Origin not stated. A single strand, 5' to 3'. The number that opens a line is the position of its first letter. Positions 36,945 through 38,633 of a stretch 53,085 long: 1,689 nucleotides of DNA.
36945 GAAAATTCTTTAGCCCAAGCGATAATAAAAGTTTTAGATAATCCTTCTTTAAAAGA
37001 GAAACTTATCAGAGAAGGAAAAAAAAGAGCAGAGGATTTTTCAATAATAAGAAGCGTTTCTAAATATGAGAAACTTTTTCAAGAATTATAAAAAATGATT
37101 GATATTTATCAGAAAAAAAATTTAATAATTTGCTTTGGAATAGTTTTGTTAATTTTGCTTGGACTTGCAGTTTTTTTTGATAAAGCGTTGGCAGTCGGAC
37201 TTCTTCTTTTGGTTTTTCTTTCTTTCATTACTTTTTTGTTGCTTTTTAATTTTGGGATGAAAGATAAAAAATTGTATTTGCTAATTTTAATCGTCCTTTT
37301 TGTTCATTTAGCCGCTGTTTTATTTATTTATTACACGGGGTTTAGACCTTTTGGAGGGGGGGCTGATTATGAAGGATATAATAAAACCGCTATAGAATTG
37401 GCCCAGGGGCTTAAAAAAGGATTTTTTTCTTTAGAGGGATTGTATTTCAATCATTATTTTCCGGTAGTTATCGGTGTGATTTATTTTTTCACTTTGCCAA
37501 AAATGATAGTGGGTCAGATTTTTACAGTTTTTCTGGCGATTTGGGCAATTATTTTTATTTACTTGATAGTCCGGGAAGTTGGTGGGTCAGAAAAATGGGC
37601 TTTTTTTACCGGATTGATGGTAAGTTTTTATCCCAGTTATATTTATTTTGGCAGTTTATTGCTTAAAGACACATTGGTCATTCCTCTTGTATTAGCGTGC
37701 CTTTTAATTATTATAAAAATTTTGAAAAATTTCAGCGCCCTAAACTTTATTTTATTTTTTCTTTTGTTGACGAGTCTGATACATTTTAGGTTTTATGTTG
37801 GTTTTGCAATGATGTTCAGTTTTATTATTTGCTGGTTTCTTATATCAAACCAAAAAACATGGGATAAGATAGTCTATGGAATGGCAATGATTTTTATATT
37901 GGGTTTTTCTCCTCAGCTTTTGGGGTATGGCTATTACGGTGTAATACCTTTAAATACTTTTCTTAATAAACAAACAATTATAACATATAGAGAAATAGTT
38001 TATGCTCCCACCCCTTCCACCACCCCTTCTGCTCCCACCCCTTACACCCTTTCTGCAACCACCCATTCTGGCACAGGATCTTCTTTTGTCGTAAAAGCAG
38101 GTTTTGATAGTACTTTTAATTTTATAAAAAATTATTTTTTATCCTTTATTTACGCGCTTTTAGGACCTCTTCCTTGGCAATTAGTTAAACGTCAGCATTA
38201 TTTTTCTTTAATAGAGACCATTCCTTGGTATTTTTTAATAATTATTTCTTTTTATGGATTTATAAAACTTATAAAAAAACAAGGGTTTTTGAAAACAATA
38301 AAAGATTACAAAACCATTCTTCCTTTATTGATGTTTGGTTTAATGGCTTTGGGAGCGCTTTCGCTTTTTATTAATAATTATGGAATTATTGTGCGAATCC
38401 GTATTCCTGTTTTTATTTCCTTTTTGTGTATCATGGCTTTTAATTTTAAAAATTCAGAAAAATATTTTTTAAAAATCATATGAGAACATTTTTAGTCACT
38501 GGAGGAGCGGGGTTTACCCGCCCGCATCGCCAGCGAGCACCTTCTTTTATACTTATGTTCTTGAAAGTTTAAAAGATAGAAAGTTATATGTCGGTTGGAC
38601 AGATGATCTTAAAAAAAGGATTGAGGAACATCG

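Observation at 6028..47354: Candidate surface-protein (S-layer) glycosylation supercluster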

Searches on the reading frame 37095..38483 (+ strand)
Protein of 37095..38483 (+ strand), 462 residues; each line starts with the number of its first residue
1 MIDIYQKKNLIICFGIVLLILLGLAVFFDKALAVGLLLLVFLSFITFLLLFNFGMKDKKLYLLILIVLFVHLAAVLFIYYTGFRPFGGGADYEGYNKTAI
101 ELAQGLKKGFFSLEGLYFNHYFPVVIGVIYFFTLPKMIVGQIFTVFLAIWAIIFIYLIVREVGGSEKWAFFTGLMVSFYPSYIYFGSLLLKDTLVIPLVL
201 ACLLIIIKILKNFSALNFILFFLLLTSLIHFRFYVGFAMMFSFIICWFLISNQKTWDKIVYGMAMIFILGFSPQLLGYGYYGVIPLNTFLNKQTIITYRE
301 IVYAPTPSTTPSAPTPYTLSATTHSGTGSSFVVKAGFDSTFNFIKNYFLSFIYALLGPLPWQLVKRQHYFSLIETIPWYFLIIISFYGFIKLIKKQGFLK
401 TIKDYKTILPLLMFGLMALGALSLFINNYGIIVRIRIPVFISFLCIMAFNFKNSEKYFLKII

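Call 6: search_protein_families(library=pfam, proteins=[window:37095-38483:+], max_evalue=0.01)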
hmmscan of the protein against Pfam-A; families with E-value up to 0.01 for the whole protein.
window:37095-38483:+ (462 aa): 1 family
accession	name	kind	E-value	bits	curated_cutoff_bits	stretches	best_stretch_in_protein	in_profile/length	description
PF13231.12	PMT_2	-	0.00089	19.9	26.1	1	141-275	25-158/160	Dolichyl-phosphate-mannose-protein mannosyltransferase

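Call 9: search_protein_families(library=ncbifam, proteins=[window:37095-38483:+], max_evalue=0.01)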
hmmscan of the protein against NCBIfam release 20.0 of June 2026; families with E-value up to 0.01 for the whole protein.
window:37095-38483:+ (462 aa): 0 families

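Call 58: find_homologous_proteins(query=window:37095-38483:+, max_evalue=0.001)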
Query window:37095-38483:+ (462 aa): 177 proteins with E <= 0.001 among 8000 candidates; the best 120 are listed.
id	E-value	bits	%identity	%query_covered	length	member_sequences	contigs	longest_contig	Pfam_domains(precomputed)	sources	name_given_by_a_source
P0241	5.6e-292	987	100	100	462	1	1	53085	-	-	-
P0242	2.0e-235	801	82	99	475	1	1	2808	PF13231.13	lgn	-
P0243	2.5e-164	566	60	98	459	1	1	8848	PF13231.13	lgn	-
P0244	2.3e-159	550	58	98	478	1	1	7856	PF13231.13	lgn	-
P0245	6.6e-159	548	58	66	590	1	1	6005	-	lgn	-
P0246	1.5e-154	534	55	98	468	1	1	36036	-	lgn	-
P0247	5.1e-152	526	57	97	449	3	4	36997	-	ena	-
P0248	2.0e-151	524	55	97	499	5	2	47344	PF13231.13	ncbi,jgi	-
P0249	4.4e-151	522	52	100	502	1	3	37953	-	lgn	-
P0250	3.3e-149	516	53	97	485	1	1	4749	PF13231.13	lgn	-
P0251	1.5e-146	507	52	98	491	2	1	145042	-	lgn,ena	-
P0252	1.3e-145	504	52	99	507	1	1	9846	-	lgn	-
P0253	3.9e-145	503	50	99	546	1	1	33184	-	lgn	-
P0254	3.5e-144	500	53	97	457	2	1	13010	-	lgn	-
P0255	1.2e-143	498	54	97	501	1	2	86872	-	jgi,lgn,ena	jgi:hypothetical protein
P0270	3.2e-137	477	51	97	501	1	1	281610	-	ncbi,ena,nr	ncbi:MAG: hypothetical protein CEN87_215 [Parcubacteria group bacterium Licking1014_1]|nr:MAG: hypot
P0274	2.1e-136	474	54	97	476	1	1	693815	PF02366.25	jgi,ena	-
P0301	4.2e-126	440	49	96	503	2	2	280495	-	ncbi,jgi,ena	-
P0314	2.5e-122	428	51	88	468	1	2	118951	-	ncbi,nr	ncbi:MAG: glycosyltransferase family 39 protein [Candidatus Staskawiczbacteria bacterium]|nr:glycosy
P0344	1.6e-113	399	46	96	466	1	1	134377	PF02366.25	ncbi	-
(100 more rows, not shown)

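Call 59: find_encoding_contigs(protein=P0270, flank=10000, max_places=1)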
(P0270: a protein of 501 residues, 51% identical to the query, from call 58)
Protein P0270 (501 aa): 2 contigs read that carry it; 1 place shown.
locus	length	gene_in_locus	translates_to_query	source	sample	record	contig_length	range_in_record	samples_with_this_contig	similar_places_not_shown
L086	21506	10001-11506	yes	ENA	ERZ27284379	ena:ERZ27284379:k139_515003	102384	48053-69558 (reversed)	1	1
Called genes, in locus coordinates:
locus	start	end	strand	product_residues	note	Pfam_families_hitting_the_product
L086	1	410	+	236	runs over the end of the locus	PF13489:Methyltransf_23 (weak), PF08241:Methyltransf_11, PF13649:Methyltransf_25 (weak)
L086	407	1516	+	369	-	PF13439:Glyco_transf_4, PF13477:Glyco_trans_4_2, PF13579:Glyco_trans_4_4, PF20706:GT4-conflict (weak), PF00534:Glycos_transf_1, PF13692:Glyco_trans_1_4, PF13524:Glyco_trans_1_2 (weak)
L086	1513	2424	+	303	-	PF01073:3Beta_HSD, PF01370:Epimerase, PF02719:Polysacc_synt_2, PF04321:RmlD_sub_bind, PF05368:NmrA (weak), PF13460:NAD_binding_10, PF16363:GDP_Man_Dehyd, PF07993:NAD_binding_4 (weak), +1 more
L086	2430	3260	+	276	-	PF03721:UDPG_MGDP_dh_N, PF00984:UDPG_MGDP_dh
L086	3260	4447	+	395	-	PF13439:Glyco_transf_4 (weak), PF00534:Glycos_transf_1, PF13692:Glyco_trans_1_4, PF26337:Gtf3_C (weak)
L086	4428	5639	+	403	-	PF08421:Methyltransf_13, PF13489:Methyltransf_23, PF08241:Methyltransf_11 (weak), PF08242:Methyltransf_12, PF08484:Methyltransf_14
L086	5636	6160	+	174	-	PF00908:dTDP_sugar_isom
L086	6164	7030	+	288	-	PF01370:Epimerase, PF02719:Polysacc_synt_2, PF04321:RmlD_sub_bind, PF16363:GDP_Man_Dehyd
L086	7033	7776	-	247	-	PF00483:NTP_transferase, PF12804:NTP_transf_3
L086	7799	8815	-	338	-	PF01073:3Beta_HSD, PF01370:Epimerase, PF02719:Polysacc_synt_2, PF04321:RmlD_sub_bind, PF07993:NAD_binding_4 (weak), PF16363:GDP_Man_Dehyd, PF13460:NAD_binding_10 (weak)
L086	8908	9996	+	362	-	PF00534:Glycos_transf_1, PF13692:Glyco_trans_1_4, PF13524:Glyco_trans_1_2 (weak)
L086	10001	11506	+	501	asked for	-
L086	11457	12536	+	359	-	PF03966:Trm112p (weak), PF08003:Methyltransf_9, PF13489:Methyltransf_23, PF13847:Methyltransf_31, PF08241:Methyltransf_11, PF08242:Methyltransf_12, PF13649:Methyltransf_25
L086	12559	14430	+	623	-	PF13522:GATase_6, PF12481:DUF3700, PF13537:GATase_7, PF00733:Asn_synthase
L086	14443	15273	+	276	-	PF00535:Glycos_transf_2, PF10111:Glyco_tranf_2_2, PF13641:Glyco_tranf_2_3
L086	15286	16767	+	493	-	PF03062:MBOAT, PF13813:MBOAT_2 (faint)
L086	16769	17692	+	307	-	-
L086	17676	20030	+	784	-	PF13477:Glyco_trans_4_2, PF13439:Glyco_transf_4, PF13579:Glyco_trans_4_4, PF00534:Glycos_transf_1, PF13692:Glyco_trans_1_4, PF13439:Glyco_transf_4, PF13477:Glyco_trans_4_2, PF13579:Glyco_trans_4_4, +4 more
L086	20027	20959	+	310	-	PF21360:PylC-like_N, PF02655:ATP-grasp_3, PF13535:ATP-grasp_4 (weak), PF15632:ATPgrasp_Ter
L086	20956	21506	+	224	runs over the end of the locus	PF02585:PIG-L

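Call 60: find_encoding_contigs(protein=P0314, flank=10000, max_places=1)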
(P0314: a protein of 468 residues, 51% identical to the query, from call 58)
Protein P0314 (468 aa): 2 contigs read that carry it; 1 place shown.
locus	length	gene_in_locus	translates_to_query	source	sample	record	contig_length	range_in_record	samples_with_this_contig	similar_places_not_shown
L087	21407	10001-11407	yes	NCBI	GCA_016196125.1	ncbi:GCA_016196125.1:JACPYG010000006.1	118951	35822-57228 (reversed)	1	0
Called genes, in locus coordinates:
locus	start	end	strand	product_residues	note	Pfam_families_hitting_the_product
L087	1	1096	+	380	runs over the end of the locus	PF00155:Aminotran_1_2 (weak), PF01041:DegT_DnrJ_EryC1, PF01053:Cys_Met_Meta_PP (weak)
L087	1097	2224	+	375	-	PF01041:DegT_DnrJ_EryC1, PF01212:Beta_elim_lyase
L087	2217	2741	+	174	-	PF00702:Hydrolase, PF08645:PNK3P (weak), PF13419:HAD_2, PF13242:Hydrolase_like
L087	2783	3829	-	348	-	PF00535:Glycos_transf_2, PF13641:Glyco_tranf_2_3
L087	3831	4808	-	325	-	PF00852:Glyco_transf_10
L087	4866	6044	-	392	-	PF01041:DegT_DnrJ_EryC1, PF01212:Beta_elim_lyase (weak), PF00155:Aminotran_1_2, PF01053:Cys_Met_Meta_PP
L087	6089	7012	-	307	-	PF02779:Transket_pyr, PF02780:Transketolase_C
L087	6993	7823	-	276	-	PF00456:Transketolase_N, PF13292:DXP_synthase_N (weak)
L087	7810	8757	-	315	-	PF01073:3Beta_HSD, PF01370:Epimerase, PF02719:Polysacc_synt_2, PF04321:RmlD_sub_bind, PF16363:GDP_Man_Dehyd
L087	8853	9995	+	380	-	PF13439:Glyco_transf_4, PF13579:Glyco_trans_4_4 (weak), PF20706:GT4-conflict, PF00534:Glycos_transf_1, PF13692:Glyco_trans_1_4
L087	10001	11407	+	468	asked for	-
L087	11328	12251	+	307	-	PF01073:3Beta_HSD, PF01370:Epimerase, PF02719:Polysacc_synt_2, PF04321:RmlD_sub_bind, PF13460:NAD_binding_10 (weak), PF16363:GDP_Man_Dehyd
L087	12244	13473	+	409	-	PF13477:Glyco_trans_4_2, PF13579:Glyco_trans_4_4 (weak), PF00534:Glycos_transf_1, PF13692:Glyco_trans_1_4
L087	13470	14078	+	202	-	PF02397:Bac_transf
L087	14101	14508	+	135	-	PF25087:GMPPB_C (faint), PF00132:Hexapep, PF14602:Hexapep_2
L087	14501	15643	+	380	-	PF01041:DegT_DnrJ_EryC1, PF00155:Aminotran_1_2, PF00266:Aminotran_5 (faint), PF01212:Beta_elim_lyase (weak), PF01053:Cys_Met_Meta_PP (weak)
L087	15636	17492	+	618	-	PF13727:CoA_binding_3, PF00106:adh_short (faint), PF01073:3Beta_HSD, PF01370:Epimerase, PF02719:Polysacc_synt_2, PF04321:RmlD_sub_bind, PF16363:GDP_Man_Dehyd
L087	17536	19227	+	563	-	PF01471:PG_binding_1 (faint)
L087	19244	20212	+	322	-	PF01565:FAD_binding_4, PF02873:MurB_C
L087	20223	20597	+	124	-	PF02482:Ribosomal_S30AE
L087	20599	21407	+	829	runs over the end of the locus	PF07517:SecA_DEAD, PF01043:SecA_PP_bind, PF21090:P-loop_SecA, PF07516:SecA_SW, PF02810:SEC-C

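Call 61: find_encoding_contigs(protein=P0274, flank=10000, max_places=1)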
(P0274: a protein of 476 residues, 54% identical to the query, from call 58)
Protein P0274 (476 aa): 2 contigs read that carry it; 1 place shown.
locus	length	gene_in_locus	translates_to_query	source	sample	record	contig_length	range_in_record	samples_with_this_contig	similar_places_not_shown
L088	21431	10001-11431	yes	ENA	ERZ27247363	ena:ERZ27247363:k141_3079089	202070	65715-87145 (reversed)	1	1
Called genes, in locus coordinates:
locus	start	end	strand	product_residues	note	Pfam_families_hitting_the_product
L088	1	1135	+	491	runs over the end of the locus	PF01943:Polysacc_synt, PF13440:Polysacc_synt_3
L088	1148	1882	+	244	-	PF02388:FemAB (faint)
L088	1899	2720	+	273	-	PF13489:Methyltransf_23, PF08241:Methyltransf_11, PF13649:Methyltransf_25, PF08242:Methyltransf_12 (weak), PF01209:Ubie_methyltran (weak), PF13847:Methyltransf_31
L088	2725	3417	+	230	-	PF00132:Hexapep, PF14602:Hexapep_2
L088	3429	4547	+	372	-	PF13439:Glyco_transf_4, PF13477:Glyco_trans_4_2, PF13579:Glyco_trans_4_4, PF20706:GT4-conflict, PF00534:Glycos_transf_1, PF13692:Glyco_trans_1_4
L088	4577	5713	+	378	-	PF13439:Glyco_transf_4, PF00534:Glycos_transf_1, PF13692:Glyco_trans_1_4, PF26337:Gtf3_C (weak)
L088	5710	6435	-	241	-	PF00483:NTP_transferase, PF12804:NTP_transf_3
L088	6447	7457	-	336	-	PF01073:3Beta_HSD, PF01370:Epimerase, PF02719:Polysacc_synt_2, PF04321:RmlD_sub_bind, PF07993:NAD_binding_4, PF13460:NAD_binding_10, PF16363:GDP_Man_Dehyd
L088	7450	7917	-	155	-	PF00908:dTDP_sugar_isom, PF05523:FdtA (weak), PF14667:Polysacc_synt_C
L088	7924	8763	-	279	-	PF04321:RmlD_sub_bind, PF01073:3Beta_HSD (weak), PF01370:Epimerase, PF02719:Polysacc_synt_2, PF16363:GDP_Man_Dehyd, PF07993:NAD_binding_4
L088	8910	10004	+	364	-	PF00534:Glycos_transf_1, PF13692:Glyco_trans_1_4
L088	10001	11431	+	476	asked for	PF02366:PMT (weak)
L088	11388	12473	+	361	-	PF08003:Methyltransf_9 (weak), PF13489:Methyltransf_23, PF08241:Methyltransf_11, PF08242:Methyltransf_12, PF13649:Methyltransf_25, PF13847:Methyltransf_31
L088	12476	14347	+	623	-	PF13522:GATase_6, PF13537:GATase_7, PF12481:DUF3700 (weak), PF00733:Asn_synthase, PF02540:NAD_synthase (faint)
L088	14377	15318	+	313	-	PF01073:3Beta_HSD, PF01370:Epimerase, PF02719:Polysacc_synt_2, PF04321:RmlD_sub_bind, PF05368:NmrA (weak), PF07993:NAD_binding_4, PF13460:NAD_binding_10, PF16363:GDP_Man_Dehyd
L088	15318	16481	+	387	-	PF13477:Glyco_trans_4_2, PF13439:Glyco_transf_4, PF13579:Glyco_trans_4_4, PF00534:Glycos_transf_1, PF13692:Glyco_trans_1_4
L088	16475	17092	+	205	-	PF02397:Bac_transf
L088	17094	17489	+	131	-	PF14602:Hexapep_2 (faint), PF25087:GMPPB_C (faint), PF00132:Hexapep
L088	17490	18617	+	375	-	PF00155:Aminotran_1_2, PF01041:DegT_DnrJ_EryC1, PF01053:Cys_Met_Meta_PP (faint)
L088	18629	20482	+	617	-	PF13727:CoA_binding_3, PF00106:adh_short (weak), PF01073:3Beta_HSD, PF01370:Epimerase, PF02719:Polysacc_synt_2, PF04321:RmlD_sub_bind, PF08659:KR (weak), PF16363:GDP_Man_Dehyd, +2 more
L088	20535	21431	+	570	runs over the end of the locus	PF01471:PG_binding_1 (faint)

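Call 62: find_encoding_contigs(protein=P0301, flank=10000, max_places=1)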
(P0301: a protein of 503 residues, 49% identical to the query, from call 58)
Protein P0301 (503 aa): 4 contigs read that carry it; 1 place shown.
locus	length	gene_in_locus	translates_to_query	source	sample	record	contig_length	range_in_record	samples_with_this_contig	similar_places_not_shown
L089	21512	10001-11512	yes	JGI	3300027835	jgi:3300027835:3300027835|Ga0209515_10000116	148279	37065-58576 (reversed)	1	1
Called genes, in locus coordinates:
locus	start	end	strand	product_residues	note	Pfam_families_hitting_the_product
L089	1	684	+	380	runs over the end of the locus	PF00155:Aminotran_1_2 (weak), PF01041:DegT_DnrJ_EryC1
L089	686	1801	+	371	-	PF01041:DegT_DnrJ_EryC1, PF01212:Beta_elim_lyase, PF00266:Aminotran_5 (weak)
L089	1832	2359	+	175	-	PF00702:Hydrolase, PF08645:PNK3P, PF13419:HAD_2, PF13242:Hydrolase_like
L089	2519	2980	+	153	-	-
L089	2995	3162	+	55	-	-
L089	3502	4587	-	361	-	PF00535:Glycos_transf_2, PF13641:Glyco_tranf_2_3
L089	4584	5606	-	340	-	PF00852:Glyco_transf_10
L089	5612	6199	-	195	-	PF00908:dTDP_sugar_isom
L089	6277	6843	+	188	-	PF00293:NUDIX (weak)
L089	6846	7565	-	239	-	PF00483:NTP_transferase, PF12804:NTP_transf_3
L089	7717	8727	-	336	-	PF01073:3Beta_HSD, PF01370:Epimerase, PF02719:Polysacc_synt_2, PF04321:RmlD_sub_bind, PF16363:GDP_Man_Dehyd, PF07993:NAD_binding_4, PF13460:NAD_binding_10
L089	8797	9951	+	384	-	PF13439:Glyco_transf_4, PF13579:Glyco_trans_4_4 (weak), PF20706:GT4-conflict, PF00534:Glycos_transf_1, PF13692:Glyco_trans_1_4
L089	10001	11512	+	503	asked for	-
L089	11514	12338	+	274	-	PF01073:3Beta_HSD, PF01370:Epimerase, PF02719:Polysacc_synt_2, PF04321:RmlD_sub_bind (weak), PF13460:NAD_binding_10 (weak), PF16363:GDP_Man_Dehyd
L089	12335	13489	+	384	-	PF13477:Glyco_trans_4_2, PF13439:Glyco_transf_4 (faint), PF13579:Glyco_trans_4_4 (weak), PF00534:Glycos_transf_1, PF13692:Glyco_trans_1_4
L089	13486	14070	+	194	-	PF00583:Acetyltransf_1, PF13508:Acetyltransf_7, PF13673:Acetyltransf_10 (weak)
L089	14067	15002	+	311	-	PF00953:Glycos_transf_4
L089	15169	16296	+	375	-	PF00155:Aminotran_1_2, PF01041:DegT_DnrJ_EryC1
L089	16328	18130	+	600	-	PF13727:CoA_binding_3, PF01073:3Beta_HSD, PF01370:Epimerase, PF02719:Polysacc_synt_2, PF04321:RmlD_sub_bind, PF16363:GDP_Man_Dehyd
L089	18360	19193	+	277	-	PF00293:NUDIX, PF00583:Acetyltransf_1, PF13673:Acetyltransf_10, PF13508:Acetyltransf_7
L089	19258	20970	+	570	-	-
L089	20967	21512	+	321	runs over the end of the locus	PF01565:FAD_binding_4, PF02873:MurB_C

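Call 63: find_encoding_contigs(protein=P0344, flank=10000, max_places=1)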
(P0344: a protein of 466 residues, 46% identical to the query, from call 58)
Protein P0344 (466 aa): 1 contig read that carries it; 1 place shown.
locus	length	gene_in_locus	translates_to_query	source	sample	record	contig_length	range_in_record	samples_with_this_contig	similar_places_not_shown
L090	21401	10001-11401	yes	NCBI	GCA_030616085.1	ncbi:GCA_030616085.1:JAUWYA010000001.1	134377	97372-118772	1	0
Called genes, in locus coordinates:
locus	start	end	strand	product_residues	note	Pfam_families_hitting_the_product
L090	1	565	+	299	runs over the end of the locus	PF03102:NeuB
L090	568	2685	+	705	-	PF13580:SIS_2, PF01380:SIS (weak), PF02310:B12-binding, PF04055:Radical_SAM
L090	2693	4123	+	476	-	PF02310:B12-binding, PF04055:Radical_SAM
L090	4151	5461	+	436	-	-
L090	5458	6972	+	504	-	PF05159:Capsule_synth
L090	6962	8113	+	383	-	PF13439:Glyco_transf_4, PF20706:GT4-conflict (weak), PF00534:Glycos_transf_1, PF13692:Glyco_trans_1_4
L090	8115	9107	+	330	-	PF13439:Glyco_transf_4 (weak), PF00534:Glycos_transf_1, PF13692:Glyco_trans_1_4, PF13524:Glyco_trans_1_2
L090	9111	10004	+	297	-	PF05575:V_cholerae_RfbT (weak), PF05050:Methyltransf_21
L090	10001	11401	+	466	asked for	PF02366:PMT (weak)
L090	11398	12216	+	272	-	PF01061:ABC2_membrane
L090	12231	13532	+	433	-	PF00005:ABC_tran, PF13304:AAA_21 (faint)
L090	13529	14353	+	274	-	PF03721:UDPG_MGDP_dh_N, PF00984:UDPG_MGDP_dh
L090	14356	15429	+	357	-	PF13439:Glyco_transf_4, PF00534:Glycos_transf_1, PF13692:Glyco_trans_1_4, PF13524:Glyco_trans_1_2 (weak)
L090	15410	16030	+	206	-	PF13489:Methyltransf_23, PF05175:MTS, PF05401:NodS, PF07021:MetW, PF13847:Methyltransf_31, PF08241:Methyltransf_11, PF08242:Methyltransf_12, PF13649:Methyltransf_25, +6 more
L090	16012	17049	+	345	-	PF00534:Glycos_transf_1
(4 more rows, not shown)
